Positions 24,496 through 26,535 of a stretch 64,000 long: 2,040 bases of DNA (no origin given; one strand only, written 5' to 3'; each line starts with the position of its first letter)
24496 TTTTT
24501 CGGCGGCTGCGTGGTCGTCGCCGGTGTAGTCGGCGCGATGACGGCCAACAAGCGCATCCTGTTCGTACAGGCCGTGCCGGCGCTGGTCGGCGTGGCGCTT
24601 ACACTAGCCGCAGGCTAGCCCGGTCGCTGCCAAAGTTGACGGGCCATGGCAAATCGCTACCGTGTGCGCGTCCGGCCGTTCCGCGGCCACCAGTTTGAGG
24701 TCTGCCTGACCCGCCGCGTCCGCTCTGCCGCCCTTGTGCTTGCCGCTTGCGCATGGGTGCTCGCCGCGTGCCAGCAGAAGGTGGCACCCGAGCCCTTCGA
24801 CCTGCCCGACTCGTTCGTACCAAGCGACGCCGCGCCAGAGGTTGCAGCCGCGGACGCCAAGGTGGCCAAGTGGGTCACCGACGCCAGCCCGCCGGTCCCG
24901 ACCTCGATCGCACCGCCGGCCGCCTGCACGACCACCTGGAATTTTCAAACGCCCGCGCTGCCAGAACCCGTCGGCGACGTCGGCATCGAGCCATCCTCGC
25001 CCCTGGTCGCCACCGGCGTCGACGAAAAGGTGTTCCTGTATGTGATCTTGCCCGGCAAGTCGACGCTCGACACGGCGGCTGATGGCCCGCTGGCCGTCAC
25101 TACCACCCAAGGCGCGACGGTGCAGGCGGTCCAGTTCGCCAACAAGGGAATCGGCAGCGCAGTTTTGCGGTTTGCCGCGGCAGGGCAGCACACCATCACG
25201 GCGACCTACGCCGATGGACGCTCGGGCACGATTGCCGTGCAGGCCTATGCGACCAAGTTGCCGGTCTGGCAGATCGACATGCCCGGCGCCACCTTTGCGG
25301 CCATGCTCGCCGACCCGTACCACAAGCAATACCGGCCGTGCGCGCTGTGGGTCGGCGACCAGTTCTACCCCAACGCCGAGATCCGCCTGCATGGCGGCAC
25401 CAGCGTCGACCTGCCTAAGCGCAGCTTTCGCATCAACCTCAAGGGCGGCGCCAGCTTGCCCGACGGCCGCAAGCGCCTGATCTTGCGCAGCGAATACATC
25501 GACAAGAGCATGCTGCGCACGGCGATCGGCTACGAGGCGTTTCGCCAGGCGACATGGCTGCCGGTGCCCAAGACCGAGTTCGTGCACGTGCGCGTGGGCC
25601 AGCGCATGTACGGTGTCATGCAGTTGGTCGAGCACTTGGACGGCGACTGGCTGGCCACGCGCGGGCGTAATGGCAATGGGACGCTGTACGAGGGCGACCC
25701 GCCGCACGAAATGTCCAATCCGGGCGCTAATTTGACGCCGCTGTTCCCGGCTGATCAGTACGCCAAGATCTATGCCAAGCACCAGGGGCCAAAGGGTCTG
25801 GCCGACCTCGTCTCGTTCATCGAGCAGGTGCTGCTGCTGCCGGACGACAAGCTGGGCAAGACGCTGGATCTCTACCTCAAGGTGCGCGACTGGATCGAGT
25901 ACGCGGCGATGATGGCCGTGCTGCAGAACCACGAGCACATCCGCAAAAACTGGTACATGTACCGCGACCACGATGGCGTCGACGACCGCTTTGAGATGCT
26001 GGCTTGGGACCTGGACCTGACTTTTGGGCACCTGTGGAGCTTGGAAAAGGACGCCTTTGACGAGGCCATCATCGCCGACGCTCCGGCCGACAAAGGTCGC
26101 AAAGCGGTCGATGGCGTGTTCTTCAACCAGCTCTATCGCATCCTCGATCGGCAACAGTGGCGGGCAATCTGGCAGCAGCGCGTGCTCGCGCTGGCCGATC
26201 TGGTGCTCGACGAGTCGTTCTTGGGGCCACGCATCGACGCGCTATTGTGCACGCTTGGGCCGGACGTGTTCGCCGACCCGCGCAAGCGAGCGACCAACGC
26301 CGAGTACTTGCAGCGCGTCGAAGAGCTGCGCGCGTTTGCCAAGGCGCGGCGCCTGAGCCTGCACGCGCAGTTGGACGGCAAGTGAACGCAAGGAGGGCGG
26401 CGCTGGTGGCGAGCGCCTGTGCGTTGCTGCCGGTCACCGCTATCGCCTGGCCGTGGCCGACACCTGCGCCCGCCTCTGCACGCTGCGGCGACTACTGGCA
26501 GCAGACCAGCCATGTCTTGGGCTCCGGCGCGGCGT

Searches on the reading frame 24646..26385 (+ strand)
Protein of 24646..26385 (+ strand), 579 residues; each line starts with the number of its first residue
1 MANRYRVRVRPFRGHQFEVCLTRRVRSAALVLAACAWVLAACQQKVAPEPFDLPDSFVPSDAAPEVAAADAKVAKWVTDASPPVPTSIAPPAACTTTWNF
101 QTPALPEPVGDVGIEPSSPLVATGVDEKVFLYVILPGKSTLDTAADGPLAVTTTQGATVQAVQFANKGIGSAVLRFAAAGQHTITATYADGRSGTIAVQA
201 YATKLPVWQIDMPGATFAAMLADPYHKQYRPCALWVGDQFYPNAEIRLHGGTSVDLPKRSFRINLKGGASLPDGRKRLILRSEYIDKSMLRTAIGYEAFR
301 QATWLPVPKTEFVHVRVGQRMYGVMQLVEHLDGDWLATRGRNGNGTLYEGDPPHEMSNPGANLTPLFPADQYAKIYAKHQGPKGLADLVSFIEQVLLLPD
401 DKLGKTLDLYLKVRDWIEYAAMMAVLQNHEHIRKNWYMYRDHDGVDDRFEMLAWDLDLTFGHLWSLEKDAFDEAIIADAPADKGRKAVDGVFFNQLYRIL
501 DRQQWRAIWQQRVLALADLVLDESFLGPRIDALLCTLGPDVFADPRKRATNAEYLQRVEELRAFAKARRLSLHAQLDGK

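Call 9: search_protein_families(library=pfam, proteins=[window:24646-26385:+], max_evalue=0.1)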
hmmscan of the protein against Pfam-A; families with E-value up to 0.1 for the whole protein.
window:24646-26385:+ (579 aa): 2 families
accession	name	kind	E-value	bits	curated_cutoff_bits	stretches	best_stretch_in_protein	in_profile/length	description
PF08757.17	CotH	-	4e-40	138.7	23.8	1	246-569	1-319/322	CotH kinase protein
PF16640.11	Big_3_5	-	0.015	16.3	35.5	1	147-193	29-73/88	Bacterial Ig-like domain (group 3)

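Call 10: search_protein_families(library=ncbifam, proteins=[window:24646-26385:+], max_evalue=0.1)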
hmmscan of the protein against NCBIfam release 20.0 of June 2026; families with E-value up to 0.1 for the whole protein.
window:24646-26385:+ (579 aa): 0 families

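Call 14: find_encoding_contigs(protein=window:24646-26385:+, flank=10000, max_places=6)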
Protein window:24646-26385:+ (579 aa): 6 contigs read that carry it; 3 places shown.
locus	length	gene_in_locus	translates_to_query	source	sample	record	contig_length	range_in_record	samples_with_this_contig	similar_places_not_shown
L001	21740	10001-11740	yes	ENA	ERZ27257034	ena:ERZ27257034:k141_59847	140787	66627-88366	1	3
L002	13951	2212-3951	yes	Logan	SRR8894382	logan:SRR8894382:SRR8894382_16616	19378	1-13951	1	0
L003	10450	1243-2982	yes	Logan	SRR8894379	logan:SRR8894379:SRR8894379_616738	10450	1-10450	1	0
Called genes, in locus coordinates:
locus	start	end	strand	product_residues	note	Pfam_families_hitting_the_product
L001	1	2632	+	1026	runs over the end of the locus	-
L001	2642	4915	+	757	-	PF11617:Cu-binding_MopE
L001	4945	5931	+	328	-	-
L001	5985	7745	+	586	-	PF01979:Amidohydro_1 (faint), PF07969:Amidohydro_3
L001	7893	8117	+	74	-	PF02597:ThiS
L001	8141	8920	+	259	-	PF05690:ThiG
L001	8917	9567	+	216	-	PF02581:TMP-TENI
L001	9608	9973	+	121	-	PF06993:DUF1304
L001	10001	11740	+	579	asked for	PF08757:CotH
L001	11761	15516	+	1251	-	PF12969:DUF3857, PF01841:Transglut_core (weak)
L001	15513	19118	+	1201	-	-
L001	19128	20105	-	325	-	PF00890:FAD_binding_2 (weak), PF03486:HI0933_like (faint), PF07992:Pyr_redox_2, PF13738:Pyr_redox_3, PF00070:Pyr_redox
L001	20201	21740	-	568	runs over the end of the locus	PF13620:CarboxypepD_reg (faint)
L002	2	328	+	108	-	?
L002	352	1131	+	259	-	PF05690:ThiG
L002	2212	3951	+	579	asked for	PF08757:CotH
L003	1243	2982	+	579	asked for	PF08757:CotH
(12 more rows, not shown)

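Call 15: find_homologous_proteins(query=window:24646-26385:+, max_evalue=1e-10)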
Query window:24646-26385:+ (579 aa): 27 proteins with E <= 1e-10 among 8000 candidates.
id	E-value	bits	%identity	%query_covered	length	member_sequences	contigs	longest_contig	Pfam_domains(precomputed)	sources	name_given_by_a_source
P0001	0.0e+0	1274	95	100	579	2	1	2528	PF08757.18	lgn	-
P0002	0.0e+0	1053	80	99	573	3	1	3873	PF08757.18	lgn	-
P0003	0.0e+0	1050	82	96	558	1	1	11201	PF08757.18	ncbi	-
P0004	4.1e-232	790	63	95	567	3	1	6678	PF08757.18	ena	-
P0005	3.9e-223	760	65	87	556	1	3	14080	PF08757.18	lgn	-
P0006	5.2e-207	707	57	95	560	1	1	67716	PF08757.18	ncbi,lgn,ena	-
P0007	7.7e-197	674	57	93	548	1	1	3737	PF08757.18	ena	-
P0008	1.7e-190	653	59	84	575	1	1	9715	PF08757.18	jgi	-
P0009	1.6e-142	494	48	86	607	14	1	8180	PF08757.18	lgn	-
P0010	1.9e-140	487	45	89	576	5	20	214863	PF08757.18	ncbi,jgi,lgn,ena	jgi:hypothetical protein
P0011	5.4e-139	483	45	88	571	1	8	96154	PF08757.18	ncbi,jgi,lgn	jgi:hypothetical protein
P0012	8.6e-134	465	45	85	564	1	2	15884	PF08757.18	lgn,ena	-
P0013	2.0e-130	454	45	90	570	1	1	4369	PF08757.18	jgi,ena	-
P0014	2.3e-111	391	41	85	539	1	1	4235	PF08757.18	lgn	-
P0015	4.9e-108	380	40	85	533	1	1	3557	PF08757.18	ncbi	-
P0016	1.8e-105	372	42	84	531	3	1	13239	PF08757.18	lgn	-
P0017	2.5e-105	371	41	85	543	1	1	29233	PF08757.18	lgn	-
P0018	3.0e-105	371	42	81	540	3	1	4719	PF08757.18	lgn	-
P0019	3.6e-105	371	40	85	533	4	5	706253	PF08757.18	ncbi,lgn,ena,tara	tara:strand:+ start:135637 stop:137238 length:1602 start_codon:yes stop_codon:yes gene_type:complete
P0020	5.7e-105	370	41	85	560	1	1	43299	PF08757.18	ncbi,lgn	-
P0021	1.9e-102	362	40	85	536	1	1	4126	PF08757.18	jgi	jgi:spore coat protein H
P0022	2.2e-102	362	40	85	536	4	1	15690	PF08757.18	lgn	-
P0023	2.2e-95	339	38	90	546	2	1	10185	PF08757.18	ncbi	-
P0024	2.8e-92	328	39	83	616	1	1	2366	PF08757.18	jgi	-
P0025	2.7e-81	292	44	58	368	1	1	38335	PF08757.18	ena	-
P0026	3.0e-81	292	35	87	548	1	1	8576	PF08757.18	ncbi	-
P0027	2.7e-80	289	37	84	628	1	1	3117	PF08757.18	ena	-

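Call 17: find_encoding_contigs(protein=P0006, flank=10000, max_places=2)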
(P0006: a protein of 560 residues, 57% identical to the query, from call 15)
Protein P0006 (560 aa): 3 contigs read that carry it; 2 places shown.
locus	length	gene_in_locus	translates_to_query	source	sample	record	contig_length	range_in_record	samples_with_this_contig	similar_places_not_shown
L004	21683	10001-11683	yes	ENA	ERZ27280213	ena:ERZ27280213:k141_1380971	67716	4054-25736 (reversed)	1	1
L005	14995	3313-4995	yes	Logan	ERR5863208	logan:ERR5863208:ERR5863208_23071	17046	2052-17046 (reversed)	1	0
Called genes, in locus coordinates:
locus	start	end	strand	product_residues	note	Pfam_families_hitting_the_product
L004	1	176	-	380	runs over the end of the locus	PF00696:AA_kinase, PF01472:PUA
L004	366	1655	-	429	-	PF00275:EPSP_synthase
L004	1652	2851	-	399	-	PF02463:SMC_N, PF13304:AAA_21 (faint)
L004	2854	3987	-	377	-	PF00712:DNA_pol3_beta, PF02767:DNA_pol3_beta_2, PF02768:DNA_pol3_beta_3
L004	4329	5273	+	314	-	PF00753:Lactamase_B (weak), PF23023:Anti-Pycsar_Apyc1 (faint), PF12706:Lactamase_B_2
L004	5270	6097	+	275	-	PF12706:Lactamase_B_2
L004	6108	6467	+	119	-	-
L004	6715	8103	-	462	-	PF13462:Thioredoxin_4, PF00462:Glutaredoxin (faint), PF01323:DSBA, PF13743:Thioredoxin_5 (faint), PF13098:Thioredoxin_2 (weak), PF13462:Thioredoxin_4, PF01323:DSBA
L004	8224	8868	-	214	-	PF07681:DoxX, PF04173:DoxD (weak)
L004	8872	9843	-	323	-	PF02951:GSH-S_N, PF08443:RimK, PF02955:GSH-S_ATP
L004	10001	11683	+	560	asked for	PF08757:CotH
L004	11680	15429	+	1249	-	PF12969:DUF3857, PF01841:Transglut_core (weak)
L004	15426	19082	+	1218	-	-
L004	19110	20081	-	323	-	PF03486:HI0933_like (faint), PF07992:Pyr_redox_2, PF13738:Pyr_redox_3, PF00070:Pyr_redox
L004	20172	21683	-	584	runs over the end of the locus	PF13620:CarboxypepD_reg (faint), PF10670:DUF4198 (faint)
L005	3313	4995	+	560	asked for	PF08757:CotH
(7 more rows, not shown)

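Call 18: find_encoding_contigs(protein=P0010, flank=10000, max_places=3)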
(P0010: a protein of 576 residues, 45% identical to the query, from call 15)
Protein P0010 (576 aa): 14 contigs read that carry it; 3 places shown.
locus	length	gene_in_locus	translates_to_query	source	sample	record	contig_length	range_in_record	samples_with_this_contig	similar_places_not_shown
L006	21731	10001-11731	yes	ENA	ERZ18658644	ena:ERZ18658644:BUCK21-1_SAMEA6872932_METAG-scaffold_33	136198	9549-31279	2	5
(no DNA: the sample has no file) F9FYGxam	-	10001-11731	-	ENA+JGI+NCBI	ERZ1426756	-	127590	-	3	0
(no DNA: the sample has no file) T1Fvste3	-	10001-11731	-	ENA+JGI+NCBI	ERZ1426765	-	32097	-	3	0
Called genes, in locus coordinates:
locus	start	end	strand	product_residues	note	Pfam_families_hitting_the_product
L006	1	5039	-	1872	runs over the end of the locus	PF00526:Dicty_CTDC (weak)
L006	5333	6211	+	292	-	PF05987:DUF898, PF14018:DUF4234 (faint), PF05987:DUF898 (weak), PF20403:DUF6693 (weak), PF05987:DUF898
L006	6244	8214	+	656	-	PF13428:TPR_14 (faint), PF13414:TPR_11 (faint), PF13431:TPR_17 (faint), PF00515:TPR_1 (faint), PF07719:TPR_2 (faint), PF13424:TPR_12 (weak), PF13432:TPR_16, PF14559:TPR_19 (weak), +3 more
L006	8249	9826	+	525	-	PF13509:S1_2 (faint), PF23459:S1_RRP5 (faint), PF00575:S1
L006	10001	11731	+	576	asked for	PF08757:CotH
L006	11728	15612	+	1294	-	PF12969:DUF3857, PF01841:Transglut_core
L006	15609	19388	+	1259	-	-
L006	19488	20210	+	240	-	-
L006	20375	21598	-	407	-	PF00817:IMS, PF11798:IMS_HHH, PF11799:IMS_C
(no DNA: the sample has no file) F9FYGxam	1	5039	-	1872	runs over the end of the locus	PF00526:Dicty_CTDC (weak)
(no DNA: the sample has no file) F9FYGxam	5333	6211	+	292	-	PF05987:DUF898, PF14018:DUF4234 (faint), PF05987:DUF898 (weak), PF20403:DUF6693 (weak), PF05987:DUF898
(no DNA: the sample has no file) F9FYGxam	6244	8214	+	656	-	PF13428:TPR_14 (faint), PF13414:TPR_11 (faint), PF13431:TPR_17 (faint), PF00515:TPR_1 (faint), PF07719:TPR_2 (faint), PF13424:TPR_12 (weak), PF13432:TPR_16, PF14559:TPR_19 (weak), +3 more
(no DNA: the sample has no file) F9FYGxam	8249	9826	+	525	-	PF13509:S1_2 (faint), PF23459:S1_RRP5 (faint), PF00575:S1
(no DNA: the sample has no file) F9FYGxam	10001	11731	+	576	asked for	PF08757:CotH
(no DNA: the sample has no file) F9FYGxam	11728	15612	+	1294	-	PF12969:DUF3857, PF01841:Transglut_core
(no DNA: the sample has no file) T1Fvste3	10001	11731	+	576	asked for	PF08757:CotH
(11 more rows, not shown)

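Call 19: find_encoding_contigs(protein=P0019, flank=10000, max_places=2)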
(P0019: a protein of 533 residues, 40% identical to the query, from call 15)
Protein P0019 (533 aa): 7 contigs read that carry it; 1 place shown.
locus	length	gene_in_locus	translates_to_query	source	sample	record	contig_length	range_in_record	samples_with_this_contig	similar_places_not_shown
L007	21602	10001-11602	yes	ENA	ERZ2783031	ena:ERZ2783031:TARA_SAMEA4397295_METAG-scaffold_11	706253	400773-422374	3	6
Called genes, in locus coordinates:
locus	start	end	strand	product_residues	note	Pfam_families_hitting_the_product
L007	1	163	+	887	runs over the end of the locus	PF03544:TonB_C, PF13620:CarboxypepD_reg (weak), PF07715:Plug (weak), PF00593:TonB_dep_Rec_b-barrel, PF25183:OMP_b-brl_4 (faint)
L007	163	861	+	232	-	-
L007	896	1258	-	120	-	-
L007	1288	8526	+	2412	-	PF25794:SACS, PF01841:Transglut_core (weak)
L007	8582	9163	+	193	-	PF13302:Acetyltransf_3, PF00583:Acetyltransf_1 (weak)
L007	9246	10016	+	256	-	-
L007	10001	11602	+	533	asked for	PF08757:CotH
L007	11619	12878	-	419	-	PF00324:AA_permease, PF13520:AA_permease_2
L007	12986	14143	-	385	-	PF00155:Aminotran_1_2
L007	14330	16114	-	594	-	-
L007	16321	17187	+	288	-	-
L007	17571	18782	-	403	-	PF13540:RCC1_2, PF25390:WD40_RLD, PF13540:RCC1_2, PF00415:RCC1 (weak), PF13540:RCC1_2, PF25390:WD40_RLD, PF13540:RCC1_2, PF13540:RCC1_2, +1 more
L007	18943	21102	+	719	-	-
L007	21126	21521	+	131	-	PF13899:Thioredoxin_7, PF13098:Thioredoxin_2 (weak)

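Call 26: search_solved_structures(query=window:24646-26385:+, max_evalue=0.01, show_alignments=2)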
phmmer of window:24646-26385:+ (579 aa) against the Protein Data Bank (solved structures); distinct sequences matched with E-value up to 0.01: 1.
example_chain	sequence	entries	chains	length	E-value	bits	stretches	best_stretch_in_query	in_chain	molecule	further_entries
5jd9_A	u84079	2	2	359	6.6e-13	51.2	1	231-570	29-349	Spore coat protein H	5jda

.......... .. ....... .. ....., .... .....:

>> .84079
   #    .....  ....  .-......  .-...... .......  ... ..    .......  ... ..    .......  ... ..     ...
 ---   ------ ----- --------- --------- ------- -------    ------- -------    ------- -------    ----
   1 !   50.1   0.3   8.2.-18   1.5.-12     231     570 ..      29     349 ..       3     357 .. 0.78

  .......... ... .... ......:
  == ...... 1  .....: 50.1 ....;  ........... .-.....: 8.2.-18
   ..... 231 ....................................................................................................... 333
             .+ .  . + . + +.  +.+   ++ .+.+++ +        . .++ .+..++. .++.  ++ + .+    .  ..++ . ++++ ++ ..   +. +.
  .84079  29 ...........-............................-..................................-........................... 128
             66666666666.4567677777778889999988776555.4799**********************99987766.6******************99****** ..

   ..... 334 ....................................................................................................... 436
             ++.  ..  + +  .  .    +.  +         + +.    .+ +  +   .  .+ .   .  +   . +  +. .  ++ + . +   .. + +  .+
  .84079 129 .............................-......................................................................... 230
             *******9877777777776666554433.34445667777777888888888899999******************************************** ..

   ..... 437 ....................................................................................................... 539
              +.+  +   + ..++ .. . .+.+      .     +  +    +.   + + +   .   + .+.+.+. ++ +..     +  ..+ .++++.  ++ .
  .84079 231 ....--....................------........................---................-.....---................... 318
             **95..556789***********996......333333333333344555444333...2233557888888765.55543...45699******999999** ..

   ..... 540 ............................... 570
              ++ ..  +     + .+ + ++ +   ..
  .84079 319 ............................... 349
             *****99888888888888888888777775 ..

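Call 36: find_encoding_contigs(protein=P0012, flank=10000, max_places=1)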
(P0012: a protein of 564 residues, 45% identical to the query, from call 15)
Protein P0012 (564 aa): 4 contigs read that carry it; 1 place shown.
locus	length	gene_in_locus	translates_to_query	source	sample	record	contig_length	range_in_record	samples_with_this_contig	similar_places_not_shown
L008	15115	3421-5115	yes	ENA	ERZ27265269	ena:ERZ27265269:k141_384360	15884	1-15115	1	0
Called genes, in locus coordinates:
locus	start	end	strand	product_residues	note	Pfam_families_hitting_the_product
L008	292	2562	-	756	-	-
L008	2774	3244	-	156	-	-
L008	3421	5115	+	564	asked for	PF08757:CotH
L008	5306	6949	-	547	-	PF00672:HAMP, PF00512:HisKA, PF02518:HATPase_c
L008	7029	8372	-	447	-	-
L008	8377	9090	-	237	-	PF13302:Acetyltransf_3, PF00583:Acetyltransf_1, PF13673:Acetyltransf_10 (weak), PF24553:Rv0428c_C (weak), PF13508:Acetyltransf_7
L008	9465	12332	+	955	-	-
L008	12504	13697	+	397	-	PF13191:AAA_16 (weak), PF13173:AAA_14, PF13401:AAA_22 (faint), PF13635:DUF4143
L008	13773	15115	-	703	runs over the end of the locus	?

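Call 37: find_encoding_contigs(protein=P0020, flank=10000, max_places=1)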
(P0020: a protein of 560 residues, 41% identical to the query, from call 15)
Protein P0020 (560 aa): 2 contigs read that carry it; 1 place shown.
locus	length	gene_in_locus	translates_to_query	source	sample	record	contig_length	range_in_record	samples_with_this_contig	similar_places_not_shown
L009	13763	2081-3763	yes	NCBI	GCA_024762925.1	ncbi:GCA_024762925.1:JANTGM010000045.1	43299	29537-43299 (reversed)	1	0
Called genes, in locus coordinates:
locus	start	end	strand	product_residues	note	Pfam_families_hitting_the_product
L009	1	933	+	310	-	?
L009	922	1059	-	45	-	-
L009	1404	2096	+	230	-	PF13568:OMP_b-brl_2 (faint)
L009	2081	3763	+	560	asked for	PF08757:CotH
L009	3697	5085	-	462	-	PF25390:WD40_RLD, PF13540:RCC1_2, PF00415:RCC1 (weak), PF25390:WD40_RLD, PF13540:RCC1_2, PF00415:RCC1 (weak), PF13540:RCC1_2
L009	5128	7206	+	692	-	-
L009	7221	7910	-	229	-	-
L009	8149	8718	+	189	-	-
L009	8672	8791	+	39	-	-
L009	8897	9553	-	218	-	PF23564:EF-hand_FSTL1 (faint), PF00036:EF-hand_1 (faint), PF13202:EF-hand_5 (faint), PF13405:EF-hand_6 (faint), PF13499:EF-hand_7 (faint)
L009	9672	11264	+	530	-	PF00171:Aldedh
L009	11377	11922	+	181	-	PF04143:Sulf_transp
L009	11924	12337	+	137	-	PF04143:Sulf_transp, PF20398:DUF6691 (weak)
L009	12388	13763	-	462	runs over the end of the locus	PF00072:Response_reg, PF00158:Sigma54_activat, PF14532:Sigma54_activ_2, PF00004:AAA (weak), PF07724:AAA_2 (weak), PF07728:AAA_5, PF25601:AAA_lid_14, PF02954:HTH_8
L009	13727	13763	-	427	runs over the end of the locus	PF00512:HisKA, PF02518:HATPase_c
